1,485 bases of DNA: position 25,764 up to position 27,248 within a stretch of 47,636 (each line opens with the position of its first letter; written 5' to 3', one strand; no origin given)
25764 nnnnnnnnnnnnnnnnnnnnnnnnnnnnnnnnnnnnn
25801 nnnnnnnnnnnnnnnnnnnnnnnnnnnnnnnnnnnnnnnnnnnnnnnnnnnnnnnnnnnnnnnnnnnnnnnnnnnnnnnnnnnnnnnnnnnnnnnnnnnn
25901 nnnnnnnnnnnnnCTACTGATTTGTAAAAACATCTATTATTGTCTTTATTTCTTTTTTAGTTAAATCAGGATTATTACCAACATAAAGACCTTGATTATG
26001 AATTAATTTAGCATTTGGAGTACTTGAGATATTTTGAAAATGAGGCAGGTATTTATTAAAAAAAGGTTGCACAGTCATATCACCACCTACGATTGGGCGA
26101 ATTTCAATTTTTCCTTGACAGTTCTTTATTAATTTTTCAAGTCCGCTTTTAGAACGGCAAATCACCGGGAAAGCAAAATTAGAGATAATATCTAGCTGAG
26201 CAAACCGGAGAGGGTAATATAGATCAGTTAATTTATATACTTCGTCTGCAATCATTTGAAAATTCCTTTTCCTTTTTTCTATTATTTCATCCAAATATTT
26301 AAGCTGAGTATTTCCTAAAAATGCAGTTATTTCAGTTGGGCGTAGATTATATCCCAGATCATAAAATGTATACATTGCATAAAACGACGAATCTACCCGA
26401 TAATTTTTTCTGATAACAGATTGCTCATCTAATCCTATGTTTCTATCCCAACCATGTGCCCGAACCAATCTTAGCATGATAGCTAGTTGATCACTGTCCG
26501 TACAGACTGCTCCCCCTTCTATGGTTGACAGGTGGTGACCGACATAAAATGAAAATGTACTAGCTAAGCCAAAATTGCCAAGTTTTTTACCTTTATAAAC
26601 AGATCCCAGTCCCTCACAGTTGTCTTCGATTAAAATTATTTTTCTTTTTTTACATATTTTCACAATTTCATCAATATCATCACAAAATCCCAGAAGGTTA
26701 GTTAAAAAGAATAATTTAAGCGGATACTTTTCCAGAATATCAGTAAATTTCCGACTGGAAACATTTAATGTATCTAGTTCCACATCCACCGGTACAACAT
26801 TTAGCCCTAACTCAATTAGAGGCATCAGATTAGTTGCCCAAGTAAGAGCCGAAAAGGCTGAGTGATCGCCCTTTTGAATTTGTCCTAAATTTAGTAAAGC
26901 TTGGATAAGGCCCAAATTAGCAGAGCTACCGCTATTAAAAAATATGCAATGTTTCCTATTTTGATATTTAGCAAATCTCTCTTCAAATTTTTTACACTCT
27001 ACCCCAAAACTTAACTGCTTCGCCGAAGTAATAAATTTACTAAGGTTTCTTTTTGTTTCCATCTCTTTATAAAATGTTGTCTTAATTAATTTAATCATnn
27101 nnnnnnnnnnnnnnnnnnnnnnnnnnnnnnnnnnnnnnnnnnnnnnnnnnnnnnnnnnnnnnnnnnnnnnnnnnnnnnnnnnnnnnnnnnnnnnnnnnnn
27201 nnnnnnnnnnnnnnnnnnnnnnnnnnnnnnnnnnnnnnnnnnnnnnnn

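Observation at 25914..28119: gmd followed by a DegT-family enzyme with catalytic Lys replaced by His: a 3,6-dideoxyhexose (colitose-type) branch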

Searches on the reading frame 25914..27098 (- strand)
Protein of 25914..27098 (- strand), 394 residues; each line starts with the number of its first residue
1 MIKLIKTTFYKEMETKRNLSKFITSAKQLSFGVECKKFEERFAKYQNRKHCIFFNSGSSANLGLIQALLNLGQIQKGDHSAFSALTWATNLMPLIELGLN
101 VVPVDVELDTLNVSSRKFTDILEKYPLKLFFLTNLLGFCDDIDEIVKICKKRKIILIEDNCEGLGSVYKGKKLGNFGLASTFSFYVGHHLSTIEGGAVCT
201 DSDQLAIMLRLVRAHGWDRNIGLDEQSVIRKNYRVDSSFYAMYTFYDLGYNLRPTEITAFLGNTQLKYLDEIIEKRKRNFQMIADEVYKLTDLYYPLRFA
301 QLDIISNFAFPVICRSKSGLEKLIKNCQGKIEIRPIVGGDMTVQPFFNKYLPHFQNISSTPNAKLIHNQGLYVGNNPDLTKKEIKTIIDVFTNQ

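Call 4: search_protein_families(library=pfam, proteins=[window:25914-27098:-])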
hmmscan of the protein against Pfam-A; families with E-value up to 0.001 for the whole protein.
window:25914-27098:- (394 aa): 3 families
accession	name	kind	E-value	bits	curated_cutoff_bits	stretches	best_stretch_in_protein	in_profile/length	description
PF01041.23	DegT_DnrJ_EryC1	-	2.3e-58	198.6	19.8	1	16-390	8-358/360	DegT/DnrJ/EryC1/StrS aminotransferase family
PF01053.26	Cys_Met_Meta_PP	-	2.8e-06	26.6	27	1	36-251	55-232/381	Cys/Met metabolism PLP-dependent enzyme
PF00266.25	Aminotran_5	-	9.8e-05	21.9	21.5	1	37-165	47-181/371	Aminotransferase class-V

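Call 5: search_protein_families(library=ncbifam, proteins=[window:25914-27098:-])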
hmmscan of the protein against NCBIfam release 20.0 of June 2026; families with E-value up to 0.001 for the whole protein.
window:25914-27098:- (394 aa): 14 families
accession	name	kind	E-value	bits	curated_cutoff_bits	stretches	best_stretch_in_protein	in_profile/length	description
NF011936.0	PRK15407.1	equivalog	8.7e-63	212.5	423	1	28-392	60-433/440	lipopolysaccharide biosynthesis protein RfbH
TIGR03588.1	PseC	equivalog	7.5e-40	137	423.5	1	26-291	23-280/380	UDP-4-amino-4,6-dideoxy-N-acetyl-beta-L-altrosamine transaminase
TIGR04181.1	NHT_00031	hypoth_equivalog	1.6e-32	112.8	420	1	16-351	13-339/359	LegC family aminotransferase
NF008658.2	PRK11658.1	equivalog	2.9e-26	92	631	1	29-284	29-268/379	UDP-4-amino-4-deoxy-L-arabinose aminotransferase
NF008687.0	PRK11706.1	equivalog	1e-23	83.7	375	1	30-291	28-271/375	dTDP-4-amino-4,6-dideoxygalactose transaminase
TIGR02379.1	ECA_wecE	subfamily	9.4e-20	70.7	434.85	1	35-291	33-272/376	dTDP-4-amino-4,6-dideoxy-D-glucose transaminase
TIGR04427.1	PLP_DesI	equivalog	1.2e-16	60.8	650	1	35-291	54-281/390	dTDP-4-dehydro-6-deoxyglucose aminotransferase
NF005526.0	PRK07179.1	equivalog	5.2e-07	28.6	428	1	20-69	86-135/407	alpha-hydroxyketone-type quorum-sensing autoinducer synthase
TIGR00858.1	bioF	equivalog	6.2e-07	28.5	426.45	1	36-91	69-124/365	8-amino-7-oxononanoate synthase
NF006003.0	PRK08133.1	equivalog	2e-05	23.5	522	1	36-216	69-244/396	O-succinylhomoserine sulfhydrylase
NF047599.1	SerpalmtaseBetaP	equivalog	0.0001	21.1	500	0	36-71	91-126/394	serine palmitoyltransferase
NF006347.0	PRK08574.1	equivalog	0.00035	19.4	477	1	36-208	56-222/385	cystathionine gamma-synthase family protein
TIGR01825.1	gly_Cac_T_rel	subfamily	0.00054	18.7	535.4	0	36-82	81-127/385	BioF/Kbl family PLP-dependent acyltransferase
TIGR01979.1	sufS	subfamily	0.00099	18.1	475.1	0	39-165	68-201/403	SufS family cysteine desulfurase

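Call 6: search_solved_structures(query=window:25914-27098:-, show_alignments=4, max_evalue=1e-10)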
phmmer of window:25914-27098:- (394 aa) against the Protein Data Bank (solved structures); distinct sequences matched with E-value up to 1e-10: 46.
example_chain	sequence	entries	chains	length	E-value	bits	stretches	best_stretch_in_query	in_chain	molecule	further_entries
2gms_A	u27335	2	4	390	2.4e-58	200.9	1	22-377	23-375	Putative pyridoxamine 5-phosphate-dependent dehydrase, Wbdk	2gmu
3b8x_A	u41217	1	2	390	2.5e-57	197.6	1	22-377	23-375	Pyridoxamine 5-phosphate-dependent dehydrase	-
2r0t_A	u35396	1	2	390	4.5e-57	196.7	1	22-377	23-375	Pyridoxamine 5-phosphate-dependent dehydrase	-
3gr9_A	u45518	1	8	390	4.9e-57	196.6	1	22-377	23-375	ColD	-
3bcx_A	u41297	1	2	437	2.6e-44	154.7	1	36-391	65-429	CDP-6-deoxy-L-threo-D-glycero-4-hexulose-3-dehydrase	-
3bb8_A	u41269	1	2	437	4.7e-43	150.6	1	36-391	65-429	CDP-4-keto-6-deoxy-D-glucose-3-dehydrase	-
9wvy_A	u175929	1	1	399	6.4e-31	110.6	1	26-281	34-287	Putative NDP-4-keto-6-deoxyglucose-3-dehydratase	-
3bn1_A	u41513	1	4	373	2.2e-26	95.7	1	34-256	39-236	Perosamine synthetase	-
3dr7_A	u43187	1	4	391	2.6e-26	95.5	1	34-220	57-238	Putative perosamine synthetase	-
2fn6_A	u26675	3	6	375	3.2e-26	95.2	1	19-324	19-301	AMINOTRANSFERASE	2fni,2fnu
3dr4_A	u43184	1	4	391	3.5e-26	95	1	34-220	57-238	Putative perosamine synthetase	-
7b0m_AAA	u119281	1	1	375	6.2e-25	90.9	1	21-282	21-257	Sugar aminotransferase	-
7b0d_A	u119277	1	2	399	4.9e-23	84.7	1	30-219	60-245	Glutamine--scyllo-inositol transaminase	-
5u1z_A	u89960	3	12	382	7.9e-23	84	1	23-217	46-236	Putative aminotransferase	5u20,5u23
5u21_A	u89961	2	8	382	9.4e-23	83.8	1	23-217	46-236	Putative aminotransferase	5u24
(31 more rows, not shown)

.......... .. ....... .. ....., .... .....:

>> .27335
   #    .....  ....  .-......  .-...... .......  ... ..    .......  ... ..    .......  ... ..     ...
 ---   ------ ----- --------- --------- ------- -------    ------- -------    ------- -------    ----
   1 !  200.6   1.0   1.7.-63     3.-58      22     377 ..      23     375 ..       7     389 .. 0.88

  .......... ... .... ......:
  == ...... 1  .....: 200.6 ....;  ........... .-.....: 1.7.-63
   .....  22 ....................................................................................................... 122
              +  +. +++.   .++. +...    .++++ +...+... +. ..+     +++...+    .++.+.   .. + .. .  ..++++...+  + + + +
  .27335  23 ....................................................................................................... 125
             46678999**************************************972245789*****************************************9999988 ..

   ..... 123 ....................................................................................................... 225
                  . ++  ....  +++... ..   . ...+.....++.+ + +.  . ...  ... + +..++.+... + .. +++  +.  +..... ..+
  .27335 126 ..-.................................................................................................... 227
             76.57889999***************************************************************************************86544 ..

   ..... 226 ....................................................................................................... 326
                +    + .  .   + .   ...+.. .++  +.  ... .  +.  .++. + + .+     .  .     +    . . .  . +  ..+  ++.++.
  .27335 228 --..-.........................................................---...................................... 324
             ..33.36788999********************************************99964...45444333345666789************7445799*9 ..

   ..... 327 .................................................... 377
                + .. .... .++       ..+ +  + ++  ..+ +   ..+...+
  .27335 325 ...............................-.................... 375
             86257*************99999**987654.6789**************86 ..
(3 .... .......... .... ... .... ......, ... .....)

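Call 12: find_homologous_proteins(query=window:25914-27098:-, max_evalue=1e-20)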
Query window:25914-27098:- (394 aa): 7694 proteins with E <= 1e-20 among 8000 candidates; the best 120 are listed.
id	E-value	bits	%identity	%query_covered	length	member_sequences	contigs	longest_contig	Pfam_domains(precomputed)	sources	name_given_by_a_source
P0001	1.7e-264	894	100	100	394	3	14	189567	PF01053.27,PF01041.24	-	-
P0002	7.6e-186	635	68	99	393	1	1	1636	PF01053.27,PF01041.24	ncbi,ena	-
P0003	3.4e-185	633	68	100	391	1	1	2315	PF00266.26,PF01053.27,PF01041.24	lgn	-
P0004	9.8e-185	632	68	100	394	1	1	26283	PF01053.27,PF01041.24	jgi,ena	-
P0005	1.6e-184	631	67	99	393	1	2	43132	PF01053.27,PF01041.24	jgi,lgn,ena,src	-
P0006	3.0e-184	630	69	99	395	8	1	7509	PF01053.27,PF01041.24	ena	-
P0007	4.1e-184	630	68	99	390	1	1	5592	PF01053.27,PF01041.24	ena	-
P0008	8.0e-184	629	67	100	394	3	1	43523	PF00266.26,PF01053.27,PF01041.24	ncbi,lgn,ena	-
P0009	4.5e-183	626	66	100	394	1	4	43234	PF01053.27,PF01041.24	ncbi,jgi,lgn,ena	-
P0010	2.8e-182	624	69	99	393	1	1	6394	PF01053.27,PF01041.24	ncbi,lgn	-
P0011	4.4e-182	623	66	100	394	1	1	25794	PF01053.27,PF01041.24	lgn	-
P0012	8.8e-182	622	68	99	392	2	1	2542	PF01053.27,PF01041.24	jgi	-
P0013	9.6e-182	622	66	100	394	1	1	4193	PF01053.27,PF01041.24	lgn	-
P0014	1.1e-181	622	67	100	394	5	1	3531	PF01053.27,PF01041.24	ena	-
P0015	1.4e-181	621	66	99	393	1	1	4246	PF01053.27,PF01041.24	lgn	-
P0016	1.7e-181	621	68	100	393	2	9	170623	PF00266.26,PF01053.27,PF01041.24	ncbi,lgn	-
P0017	1.8e-181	621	65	100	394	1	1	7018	PF01041.24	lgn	-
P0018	3.2e-181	620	67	100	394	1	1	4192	PF01053.27,PF01041.24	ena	-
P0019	3.5e-181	620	67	100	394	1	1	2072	PF01053.27,PF01041.24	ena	-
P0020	4.8e-181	620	67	100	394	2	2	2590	PF01053.27,PF01041.24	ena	-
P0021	1.0e-180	619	68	99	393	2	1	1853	PF01053.27,PF01041.24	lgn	-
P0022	2.6e-180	617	67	99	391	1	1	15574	PF01053.27,PF01041.24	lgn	-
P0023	2.7e-180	617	66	99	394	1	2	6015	PF01041.24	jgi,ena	-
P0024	3.6e-180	617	67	99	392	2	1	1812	PF01053.27,PF01041.24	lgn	-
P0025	4.1e-180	617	68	99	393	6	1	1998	PF01053.27,PF01041.24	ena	-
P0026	4.8e-180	616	68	99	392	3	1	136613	PF00266.26,PF01053.27,PF01041.24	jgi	-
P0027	5.8e-180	616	67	100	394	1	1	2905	PF00266.26,PF01053.27,PF01041.24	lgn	-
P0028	7.6e-180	616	67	100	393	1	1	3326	PF00266.26,PF01053.27,PF01041.24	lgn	-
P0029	8.5e-180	616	69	99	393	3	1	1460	PF01053.27,PF01041.24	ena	-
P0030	8.7e-180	616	67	99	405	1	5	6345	PF00266.26,PF01053.27,PF01041.24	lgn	-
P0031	1.1e-179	615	67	100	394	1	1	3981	PF01053.27,PF01041.24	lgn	-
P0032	1.2e-179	615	66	100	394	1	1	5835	PF01041.24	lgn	-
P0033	1.2e-179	615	66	99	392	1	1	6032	PF01053.27,PF01041.24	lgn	-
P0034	1.2e-179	615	68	99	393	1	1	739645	PF01053.27,PF01041.24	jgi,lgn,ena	-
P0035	1.3e-179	615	67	99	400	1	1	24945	PF01053.27,PF01041.24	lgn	-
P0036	2.3e-179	614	68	99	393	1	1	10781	PF01053.27,PF01041.24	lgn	-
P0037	2.6e-179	614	67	100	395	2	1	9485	PF01041.24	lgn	-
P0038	2.7e-179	614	67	99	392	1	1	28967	PF00266.26,PF01053.27,PF01041.24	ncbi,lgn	ncbi:MAG: DegT/DnrJ/EryC1/StrS family aminotransferase [Patescibacteria group bacterium]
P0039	3.1e-179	614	66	100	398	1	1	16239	PF01053.27,PF01041.24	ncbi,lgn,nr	ncbi:MAG: DegT/DnrJ/EryC1/StrS family aminotransferase [Patescibacteria group bacterium]|nr:DegT/Dnr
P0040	3.1e-179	614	66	99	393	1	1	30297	PF01053.27,PF01041.24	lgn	-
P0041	3.2e-179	614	64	99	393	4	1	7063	PF01053.27,PF01041.24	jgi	-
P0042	3.4e-179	614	65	99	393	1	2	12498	PF01053.27,PF01041.24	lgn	-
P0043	3.8e-179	613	66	99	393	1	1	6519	PF01053.27,PF01041.24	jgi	jgi:CDP-4-dehydro-6-deoxyglucose reductase, E1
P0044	4.2e-179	613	67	100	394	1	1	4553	PF01053.27,PF01041.24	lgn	-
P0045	4.5e-179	613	67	100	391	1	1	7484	PF01053.27,PF01041.24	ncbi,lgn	-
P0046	4.6e-179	613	67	100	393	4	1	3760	PF01053.27,PF01041.24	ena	-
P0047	4.6e-179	613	67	100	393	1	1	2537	PF01053.27,PF01041.24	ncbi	-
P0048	5.8e-179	613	66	100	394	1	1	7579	PF01053.27,PF01041.24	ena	-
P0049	6.1e-179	613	67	99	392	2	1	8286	PF01053.27,PF01041.24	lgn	-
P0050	6.6e-179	613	67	96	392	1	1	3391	PF01053.27,PF01041.24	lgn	-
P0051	8.0e-179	612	68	99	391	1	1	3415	PF01041.24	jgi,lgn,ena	-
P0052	8.5e-179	612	67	99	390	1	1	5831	PF00266.26,PF01053.27,PF01041.24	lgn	-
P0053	8.8e-179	612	65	99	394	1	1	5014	PF01053.27,PF01041.24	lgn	-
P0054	9.9e-179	612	66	100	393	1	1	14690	PF01053.27,PF01041.24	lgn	-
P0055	1.2e-178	612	67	99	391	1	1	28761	PF01053.27,PF01041.24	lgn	-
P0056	1.2e-178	612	66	100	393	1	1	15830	PF01053.27,PF01041.24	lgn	-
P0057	1.3e-178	612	66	99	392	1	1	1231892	PF01053.27,PF01041.24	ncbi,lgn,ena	-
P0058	1.5e-178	611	68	100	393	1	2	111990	PF01053.27,PF01041.24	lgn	-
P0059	1.6e-178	611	66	99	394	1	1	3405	PF01053.27,PF01041.24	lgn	-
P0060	1.8e-178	611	66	100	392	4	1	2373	PF01053.27,PF01041.24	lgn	-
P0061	1.9e-178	611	66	99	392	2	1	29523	PF01053.27,PF01041.24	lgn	-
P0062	2.1e-178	611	64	100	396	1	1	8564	PF01041.24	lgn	-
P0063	2.6e-178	611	66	99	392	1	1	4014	PF00266.26,PF01053.27,PF01041.24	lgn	-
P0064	2.7e-178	611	66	100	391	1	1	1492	PF01053.27,PF01041.24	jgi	jgi:CDP-4-dehydro-6-deoxyglucose reductase, E1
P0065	2.8e-178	611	67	100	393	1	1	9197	PF01053.27,PF01041.24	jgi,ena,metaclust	metaclust:\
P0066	2.8e-178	611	68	100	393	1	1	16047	PF01053.27,PF01041.24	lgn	-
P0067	2.9e-178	611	68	100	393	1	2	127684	PF01053.27,PF01041.24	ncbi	-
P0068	3.0e-178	610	66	100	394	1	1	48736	PF01053.27,PF01041.24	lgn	-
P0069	3.2e-178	610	66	100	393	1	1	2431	PF01053.27,PF01041.24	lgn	-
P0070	3.4e-178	610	64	100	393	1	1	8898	PF01053.27,PF01041.24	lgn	-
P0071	3.7e-178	610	66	100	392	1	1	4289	PF01053.27,PF01041.24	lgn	-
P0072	3.7e-178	610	67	100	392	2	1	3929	PF00266.26,PF01053.27,PF01041.24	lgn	-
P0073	3.9e-178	610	66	100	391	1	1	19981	PF00266.26,PF01053.27,PF01041.24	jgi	jgi:CDP-6-deoxy-D-xylo-4-hexulose-3-dehydrase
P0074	3.9e-178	610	66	100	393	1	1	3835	PF01053.27,PF01041.24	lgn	-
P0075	4.8e-178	610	67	100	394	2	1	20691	PF00266.26,PF01053.27,PF01041.24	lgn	-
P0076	5.3e-178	610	66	100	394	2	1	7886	PF01053.27,PF01041.24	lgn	-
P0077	5.4e-178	610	67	100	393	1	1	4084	PF01053.27,PF01041.24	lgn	-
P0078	7.1e-178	609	66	99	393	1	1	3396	PF01053.27,PF01041.24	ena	-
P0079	7.4e-178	609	66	99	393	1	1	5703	PF01053.27,PF01041.24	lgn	-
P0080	7.8e-178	609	67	99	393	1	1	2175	PF00266.26,PF01041.24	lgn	-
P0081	7.8e-178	609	67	99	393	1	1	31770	PF01053.27,PF01041.24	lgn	-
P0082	7.9e-178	609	67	99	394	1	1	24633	PF01053.27,PF01041.24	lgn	-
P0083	9.7e-178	609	66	99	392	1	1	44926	PF01053.27,PF01041.24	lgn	-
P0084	1.0e-177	609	67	99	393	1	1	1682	PF01053.27,PF01041.24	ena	-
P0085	1.1e-177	609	67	100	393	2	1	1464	PF01053.27,PF01041.24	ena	-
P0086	1.2e-177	608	66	99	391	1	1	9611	PF01053.27,PF01041.24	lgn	-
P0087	1.3e-177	608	66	100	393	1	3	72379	PF01053.27,PF01041.24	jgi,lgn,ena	-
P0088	1.3e-177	608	67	100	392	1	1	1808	PF00266.26,PF01053.27,PF01041.24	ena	-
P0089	1.4e-177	608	66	99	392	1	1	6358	PF01053.27,PF01041.24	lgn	-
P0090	1.6e-177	608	65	100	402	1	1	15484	PF01041.24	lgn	-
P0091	1.7e-177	608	66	99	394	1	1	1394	PF01053.27,PF01041.24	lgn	-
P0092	1.8e-177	608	67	100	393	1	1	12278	PF01053.27,PF01041.24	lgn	-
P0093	1.8e-177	608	65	99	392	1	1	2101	PF01053.27,PF01041.24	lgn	-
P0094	1.9e-177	608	67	99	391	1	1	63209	PF01053.27,PF01041.24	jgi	jgi:CDP-4-dehydro-6-deoxyglucose reductase, E1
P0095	1.9e-177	608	67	99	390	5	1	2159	PF00266.26,PF01053.27,PF01041.24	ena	-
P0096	1.9e-177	608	66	100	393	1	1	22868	PF01053.27,PF01041.24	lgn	-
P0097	2.0e-177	608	66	99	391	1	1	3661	PF01041.24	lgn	-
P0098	2.0e-177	608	65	100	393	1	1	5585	PF01041.24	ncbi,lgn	ncbi:MAG: DegT/DnrJ/EryC1/StrS family aminotransferase [Patescibacteria group bacterium]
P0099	2.0e-177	608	65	99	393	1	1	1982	PF01053.27,PF01041.24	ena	-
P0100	2.0e-177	608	67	99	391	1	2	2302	PF01041.24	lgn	-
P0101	2.4e-177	608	66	99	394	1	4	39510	PF01053.27,PF01041.24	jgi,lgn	-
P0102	2.5e-177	607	67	99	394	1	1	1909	PF01041.24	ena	-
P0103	2.6e-177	607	66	99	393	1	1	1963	PF01053.27,PF01041.24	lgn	-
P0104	2.6e-177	607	66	100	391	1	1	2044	PF00266.26,PF01053.27,PF01041.24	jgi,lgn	-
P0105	3.0e-177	607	65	100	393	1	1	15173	PF01053.27,PF01041.24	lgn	-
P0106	3.2e-177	607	67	100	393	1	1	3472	PF01053.27,PF01041.24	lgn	-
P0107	3.3e-177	607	66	99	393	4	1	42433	PF01053.27,PF01041.24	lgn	-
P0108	3.6e-177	607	65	99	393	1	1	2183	PF01053.27,PF01041.24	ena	-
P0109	3.7e-177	607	66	99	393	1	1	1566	PF01053.27,PF01041.24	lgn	-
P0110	4.0e-177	607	67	99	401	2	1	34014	PF01053.27,PF01041.24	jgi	jgi:CDP-4-dehydro-6-deoxyglucose reductase, E1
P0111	4.0e-177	607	67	100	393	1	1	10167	PF01053.27,PF01041.24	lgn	-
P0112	4.2e-177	607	65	99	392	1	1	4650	PF01053.27,PF01041.24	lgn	-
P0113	4.2e-177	607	66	99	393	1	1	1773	PF01053.27,PF01041.24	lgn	-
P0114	4.2e-177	607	67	99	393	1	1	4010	PF01041.24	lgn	-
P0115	4.3e-177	607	65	99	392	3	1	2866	PF00266.26,PF01053.27,PF01041.24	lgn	-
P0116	4.6e-177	607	66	99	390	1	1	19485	PF01053.27,PF01041.24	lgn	-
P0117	5.5e-177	606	66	99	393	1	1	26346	PF01053.27,PF01041.24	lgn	-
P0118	6.9e-177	606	65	100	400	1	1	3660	PF01053.27,PF01041.24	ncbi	-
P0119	7.4e-177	606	66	99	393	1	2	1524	PF01053.27,PF01041.24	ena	-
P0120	8.9e-177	606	66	99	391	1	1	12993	PF00266.26,PF01053.27,PF01041.24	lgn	-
